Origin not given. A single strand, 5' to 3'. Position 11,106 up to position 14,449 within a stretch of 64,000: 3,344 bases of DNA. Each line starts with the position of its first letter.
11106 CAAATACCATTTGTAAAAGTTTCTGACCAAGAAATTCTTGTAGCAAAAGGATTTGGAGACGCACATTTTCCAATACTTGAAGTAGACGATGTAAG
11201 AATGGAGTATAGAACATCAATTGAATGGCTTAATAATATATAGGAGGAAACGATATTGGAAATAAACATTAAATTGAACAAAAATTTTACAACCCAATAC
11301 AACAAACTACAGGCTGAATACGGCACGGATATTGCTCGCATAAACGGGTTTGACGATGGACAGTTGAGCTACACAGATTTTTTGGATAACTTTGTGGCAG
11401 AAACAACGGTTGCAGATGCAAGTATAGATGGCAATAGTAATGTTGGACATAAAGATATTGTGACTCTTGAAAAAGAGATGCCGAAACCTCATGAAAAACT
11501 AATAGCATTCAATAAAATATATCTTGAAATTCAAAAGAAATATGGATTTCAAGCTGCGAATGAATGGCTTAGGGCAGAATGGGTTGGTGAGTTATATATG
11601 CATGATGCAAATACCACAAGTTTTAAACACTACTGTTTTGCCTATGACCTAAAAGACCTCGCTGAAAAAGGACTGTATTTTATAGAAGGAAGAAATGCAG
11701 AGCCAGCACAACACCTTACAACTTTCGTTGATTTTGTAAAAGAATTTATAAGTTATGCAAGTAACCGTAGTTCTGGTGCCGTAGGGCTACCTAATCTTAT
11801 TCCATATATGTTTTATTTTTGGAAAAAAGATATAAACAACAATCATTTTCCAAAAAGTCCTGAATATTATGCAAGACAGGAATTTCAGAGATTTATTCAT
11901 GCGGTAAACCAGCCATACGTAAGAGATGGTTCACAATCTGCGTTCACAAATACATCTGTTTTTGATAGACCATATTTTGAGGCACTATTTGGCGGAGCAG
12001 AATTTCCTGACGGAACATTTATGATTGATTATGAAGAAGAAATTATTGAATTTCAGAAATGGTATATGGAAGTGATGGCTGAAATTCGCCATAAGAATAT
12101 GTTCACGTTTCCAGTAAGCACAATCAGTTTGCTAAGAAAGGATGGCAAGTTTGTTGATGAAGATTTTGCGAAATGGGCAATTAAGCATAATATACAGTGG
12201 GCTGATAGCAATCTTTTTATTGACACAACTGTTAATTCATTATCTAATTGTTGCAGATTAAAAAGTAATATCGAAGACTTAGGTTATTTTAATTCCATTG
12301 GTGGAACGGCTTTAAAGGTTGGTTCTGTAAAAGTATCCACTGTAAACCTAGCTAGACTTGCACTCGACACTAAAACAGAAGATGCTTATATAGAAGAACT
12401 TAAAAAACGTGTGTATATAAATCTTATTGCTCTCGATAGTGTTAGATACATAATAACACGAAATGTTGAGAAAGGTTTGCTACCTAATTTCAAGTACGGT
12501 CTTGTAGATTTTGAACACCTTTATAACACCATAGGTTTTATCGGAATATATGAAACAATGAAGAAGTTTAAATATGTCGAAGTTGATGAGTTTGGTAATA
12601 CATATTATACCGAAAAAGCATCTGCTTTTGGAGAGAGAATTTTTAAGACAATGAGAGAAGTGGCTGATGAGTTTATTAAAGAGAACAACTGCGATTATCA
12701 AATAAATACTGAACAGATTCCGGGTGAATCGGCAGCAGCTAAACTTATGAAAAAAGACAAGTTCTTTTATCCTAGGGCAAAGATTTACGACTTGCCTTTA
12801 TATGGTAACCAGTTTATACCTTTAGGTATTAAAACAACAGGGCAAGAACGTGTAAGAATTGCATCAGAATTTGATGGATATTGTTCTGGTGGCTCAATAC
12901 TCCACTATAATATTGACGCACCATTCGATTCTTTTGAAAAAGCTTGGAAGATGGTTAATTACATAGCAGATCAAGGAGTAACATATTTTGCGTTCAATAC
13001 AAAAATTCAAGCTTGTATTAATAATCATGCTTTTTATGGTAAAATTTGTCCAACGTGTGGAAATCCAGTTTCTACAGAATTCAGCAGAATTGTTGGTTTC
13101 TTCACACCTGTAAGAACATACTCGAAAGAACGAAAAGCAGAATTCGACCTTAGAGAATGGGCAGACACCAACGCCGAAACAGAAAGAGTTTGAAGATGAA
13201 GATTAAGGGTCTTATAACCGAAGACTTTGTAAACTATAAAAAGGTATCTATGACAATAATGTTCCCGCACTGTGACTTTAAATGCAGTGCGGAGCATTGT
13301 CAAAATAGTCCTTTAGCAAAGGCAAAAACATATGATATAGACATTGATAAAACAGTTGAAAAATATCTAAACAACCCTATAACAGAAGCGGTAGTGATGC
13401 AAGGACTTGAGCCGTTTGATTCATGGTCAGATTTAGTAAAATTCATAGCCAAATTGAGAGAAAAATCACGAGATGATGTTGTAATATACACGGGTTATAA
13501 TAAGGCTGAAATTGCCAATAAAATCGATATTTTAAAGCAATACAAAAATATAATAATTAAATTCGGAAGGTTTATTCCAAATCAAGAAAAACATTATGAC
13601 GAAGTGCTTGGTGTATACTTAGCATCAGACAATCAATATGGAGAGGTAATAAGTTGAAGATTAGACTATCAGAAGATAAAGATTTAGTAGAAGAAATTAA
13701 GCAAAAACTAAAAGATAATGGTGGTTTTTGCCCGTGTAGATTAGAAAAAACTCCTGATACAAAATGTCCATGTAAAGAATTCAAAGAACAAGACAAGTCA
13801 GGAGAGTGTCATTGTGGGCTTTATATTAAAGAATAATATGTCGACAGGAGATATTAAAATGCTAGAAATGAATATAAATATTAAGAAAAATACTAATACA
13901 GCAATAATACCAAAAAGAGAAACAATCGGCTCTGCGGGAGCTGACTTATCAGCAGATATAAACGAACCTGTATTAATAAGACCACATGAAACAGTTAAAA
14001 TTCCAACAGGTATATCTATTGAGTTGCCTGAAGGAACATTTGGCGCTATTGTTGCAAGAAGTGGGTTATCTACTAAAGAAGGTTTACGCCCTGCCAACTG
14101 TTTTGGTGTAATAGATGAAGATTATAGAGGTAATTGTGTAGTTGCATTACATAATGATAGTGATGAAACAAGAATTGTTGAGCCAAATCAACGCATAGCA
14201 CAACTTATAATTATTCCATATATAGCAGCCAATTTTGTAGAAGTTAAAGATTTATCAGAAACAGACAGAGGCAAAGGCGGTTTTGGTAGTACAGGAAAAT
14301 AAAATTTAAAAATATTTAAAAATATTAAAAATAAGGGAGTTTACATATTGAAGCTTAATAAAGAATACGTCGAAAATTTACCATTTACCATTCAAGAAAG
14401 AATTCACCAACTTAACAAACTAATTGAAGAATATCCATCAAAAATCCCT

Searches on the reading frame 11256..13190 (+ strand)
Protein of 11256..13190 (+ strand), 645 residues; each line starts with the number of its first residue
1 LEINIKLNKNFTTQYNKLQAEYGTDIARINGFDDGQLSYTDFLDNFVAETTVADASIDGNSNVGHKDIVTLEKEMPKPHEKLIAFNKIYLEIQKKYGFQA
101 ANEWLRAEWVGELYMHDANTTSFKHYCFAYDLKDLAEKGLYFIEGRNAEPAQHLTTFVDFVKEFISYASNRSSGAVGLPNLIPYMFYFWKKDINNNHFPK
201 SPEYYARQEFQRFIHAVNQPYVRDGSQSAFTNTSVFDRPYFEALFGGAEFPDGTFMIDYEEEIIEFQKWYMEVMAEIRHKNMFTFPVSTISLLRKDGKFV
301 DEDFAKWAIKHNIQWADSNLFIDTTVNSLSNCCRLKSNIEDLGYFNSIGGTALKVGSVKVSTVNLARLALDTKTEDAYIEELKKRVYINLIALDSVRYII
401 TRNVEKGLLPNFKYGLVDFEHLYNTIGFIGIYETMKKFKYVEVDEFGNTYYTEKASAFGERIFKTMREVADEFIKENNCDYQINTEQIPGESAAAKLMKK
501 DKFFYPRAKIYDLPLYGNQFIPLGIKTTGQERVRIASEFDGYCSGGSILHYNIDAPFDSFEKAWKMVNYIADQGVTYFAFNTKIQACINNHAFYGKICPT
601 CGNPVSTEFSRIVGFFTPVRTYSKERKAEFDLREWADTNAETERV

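Call 11: search_protein_families(library=pfam, proteins=[window:11256-13190:+], max_evalue=0.01)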
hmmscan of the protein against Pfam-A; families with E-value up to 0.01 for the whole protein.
window:11256-13190:+ (645 aa): 1 family
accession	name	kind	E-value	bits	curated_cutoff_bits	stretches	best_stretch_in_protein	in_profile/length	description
PF13597.11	NRDD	-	2.5e-88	297.6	26.2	1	85-633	13-559/562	Anaerobic ribonucleoside-triphosphate reductase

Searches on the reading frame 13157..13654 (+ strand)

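Call 11: search_protein_families(library=pfam, proteins=[window:13157-13654:+], max_evalue=0.01)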
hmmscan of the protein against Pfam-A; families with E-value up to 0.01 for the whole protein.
window:13157-13654:+ (166 aa): 1 family
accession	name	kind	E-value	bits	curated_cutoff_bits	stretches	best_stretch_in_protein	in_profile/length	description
PF13353.11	Fer4_12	-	1.3e-08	35.7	22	1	32-146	8-124/137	4Fe-4S single cluster domain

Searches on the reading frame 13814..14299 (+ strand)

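Call 11: search_protein_families(library=pfam, proteins=[window:13814-14299:+], max_evalue=0.01)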
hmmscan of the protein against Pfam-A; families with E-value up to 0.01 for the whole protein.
window:13814-14299:+ (162 aa): 2 families
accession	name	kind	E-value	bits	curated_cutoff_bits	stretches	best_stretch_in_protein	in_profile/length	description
PF00692.24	dUTPase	-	2e-29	102.4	22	1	30-161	3-129/129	dUTPase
PF22769.1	DCD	-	3.9e-06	27.5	27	1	37-133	57-150/153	dCTP deaminase-like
